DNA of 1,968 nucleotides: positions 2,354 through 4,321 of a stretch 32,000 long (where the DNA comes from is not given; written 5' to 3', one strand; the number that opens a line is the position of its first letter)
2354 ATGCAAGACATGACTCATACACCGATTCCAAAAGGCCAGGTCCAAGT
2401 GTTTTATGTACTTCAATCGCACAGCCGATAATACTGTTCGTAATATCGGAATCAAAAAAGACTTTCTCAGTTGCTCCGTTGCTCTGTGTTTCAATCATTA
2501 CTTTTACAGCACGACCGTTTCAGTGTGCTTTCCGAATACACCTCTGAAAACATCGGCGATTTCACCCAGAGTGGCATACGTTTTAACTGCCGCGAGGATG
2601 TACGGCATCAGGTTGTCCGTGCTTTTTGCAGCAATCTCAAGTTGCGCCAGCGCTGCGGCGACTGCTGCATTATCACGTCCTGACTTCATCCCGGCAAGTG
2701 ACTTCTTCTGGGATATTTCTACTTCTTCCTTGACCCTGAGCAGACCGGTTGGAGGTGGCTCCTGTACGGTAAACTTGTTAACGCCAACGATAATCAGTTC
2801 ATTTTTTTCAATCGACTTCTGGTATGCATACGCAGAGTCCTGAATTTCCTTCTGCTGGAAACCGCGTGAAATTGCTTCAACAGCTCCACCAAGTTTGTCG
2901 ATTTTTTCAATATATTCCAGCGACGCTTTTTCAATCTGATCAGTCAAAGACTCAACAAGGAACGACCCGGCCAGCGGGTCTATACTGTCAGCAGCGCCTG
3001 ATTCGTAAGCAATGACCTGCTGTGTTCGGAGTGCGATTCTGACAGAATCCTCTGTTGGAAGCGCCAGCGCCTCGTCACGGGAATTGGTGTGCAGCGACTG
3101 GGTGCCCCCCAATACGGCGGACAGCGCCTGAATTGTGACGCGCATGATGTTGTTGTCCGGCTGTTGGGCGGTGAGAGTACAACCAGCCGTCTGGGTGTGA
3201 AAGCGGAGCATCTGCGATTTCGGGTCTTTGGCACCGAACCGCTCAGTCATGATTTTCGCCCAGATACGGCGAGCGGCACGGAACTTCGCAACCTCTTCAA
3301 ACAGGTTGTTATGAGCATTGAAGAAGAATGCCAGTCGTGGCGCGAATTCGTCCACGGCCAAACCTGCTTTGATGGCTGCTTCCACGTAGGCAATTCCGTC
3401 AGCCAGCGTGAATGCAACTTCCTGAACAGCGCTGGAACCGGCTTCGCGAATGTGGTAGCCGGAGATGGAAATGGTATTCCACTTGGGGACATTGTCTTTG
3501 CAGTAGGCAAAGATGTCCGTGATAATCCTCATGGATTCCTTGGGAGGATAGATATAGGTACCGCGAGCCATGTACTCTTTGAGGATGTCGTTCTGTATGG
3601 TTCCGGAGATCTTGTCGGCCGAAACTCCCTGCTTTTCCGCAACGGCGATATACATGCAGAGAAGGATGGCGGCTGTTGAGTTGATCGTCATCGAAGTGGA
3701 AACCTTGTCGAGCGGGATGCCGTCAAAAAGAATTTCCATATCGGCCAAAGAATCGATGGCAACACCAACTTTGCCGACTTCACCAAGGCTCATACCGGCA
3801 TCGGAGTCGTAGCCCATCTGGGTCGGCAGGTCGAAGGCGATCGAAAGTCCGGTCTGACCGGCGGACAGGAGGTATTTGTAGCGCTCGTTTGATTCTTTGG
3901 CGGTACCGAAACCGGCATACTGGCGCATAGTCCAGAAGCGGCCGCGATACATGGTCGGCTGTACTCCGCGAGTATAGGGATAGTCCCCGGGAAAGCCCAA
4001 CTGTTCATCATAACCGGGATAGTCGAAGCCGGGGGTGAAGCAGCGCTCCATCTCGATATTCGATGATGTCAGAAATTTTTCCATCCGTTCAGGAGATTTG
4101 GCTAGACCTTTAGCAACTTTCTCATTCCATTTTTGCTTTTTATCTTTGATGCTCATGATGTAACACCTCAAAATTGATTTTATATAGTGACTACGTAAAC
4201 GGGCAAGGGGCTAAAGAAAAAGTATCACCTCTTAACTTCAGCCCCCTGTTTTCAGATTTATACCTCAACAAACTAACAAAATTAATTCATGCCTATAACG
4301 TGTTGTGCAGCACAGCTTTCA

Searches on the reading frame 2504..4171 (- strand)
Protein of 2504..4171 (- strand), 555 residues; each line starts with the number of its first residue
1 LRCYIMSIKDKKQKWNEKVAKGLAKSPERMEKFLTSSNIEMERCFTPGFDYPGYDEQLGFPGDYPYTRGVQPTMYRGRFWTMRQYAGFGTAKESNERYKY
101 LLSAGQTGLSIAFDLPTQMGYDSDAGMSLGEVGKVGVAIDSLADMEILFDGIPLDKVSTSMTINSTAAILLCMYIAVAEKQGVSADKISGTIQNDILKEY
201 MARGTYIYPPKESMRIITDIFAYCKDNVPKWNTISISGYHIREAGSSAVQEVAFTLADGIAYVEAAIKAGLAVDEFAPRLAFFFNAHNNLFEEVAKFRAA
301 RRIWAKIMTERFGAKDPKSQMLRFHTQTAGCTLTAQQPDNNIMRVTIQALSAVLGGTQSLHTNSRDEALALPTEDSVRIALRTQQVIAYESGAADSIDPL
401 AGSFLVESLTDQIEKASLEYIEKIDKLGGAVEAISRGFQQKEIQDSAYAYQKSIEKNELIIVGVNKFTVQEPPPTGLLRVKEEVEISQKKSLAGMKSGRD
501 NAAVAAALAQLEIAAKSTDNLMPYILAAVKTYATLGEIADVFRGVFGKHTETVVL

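Call 53: search_protein_families(library=pfam, proteins=[window:2504-4171:-], max_evalue=0.00001)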
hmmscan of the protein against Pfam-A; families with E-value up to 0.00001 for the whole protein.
window:2504-4171:- (555 aa): 1 family
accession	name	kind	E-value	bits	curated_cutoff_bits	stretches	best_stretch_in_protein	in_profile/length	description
PF01642.28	MM_CoA_mutase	-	1.4e-229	763.3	22.1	1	35-547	2-512/512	Methylmalonyl-CoA mutase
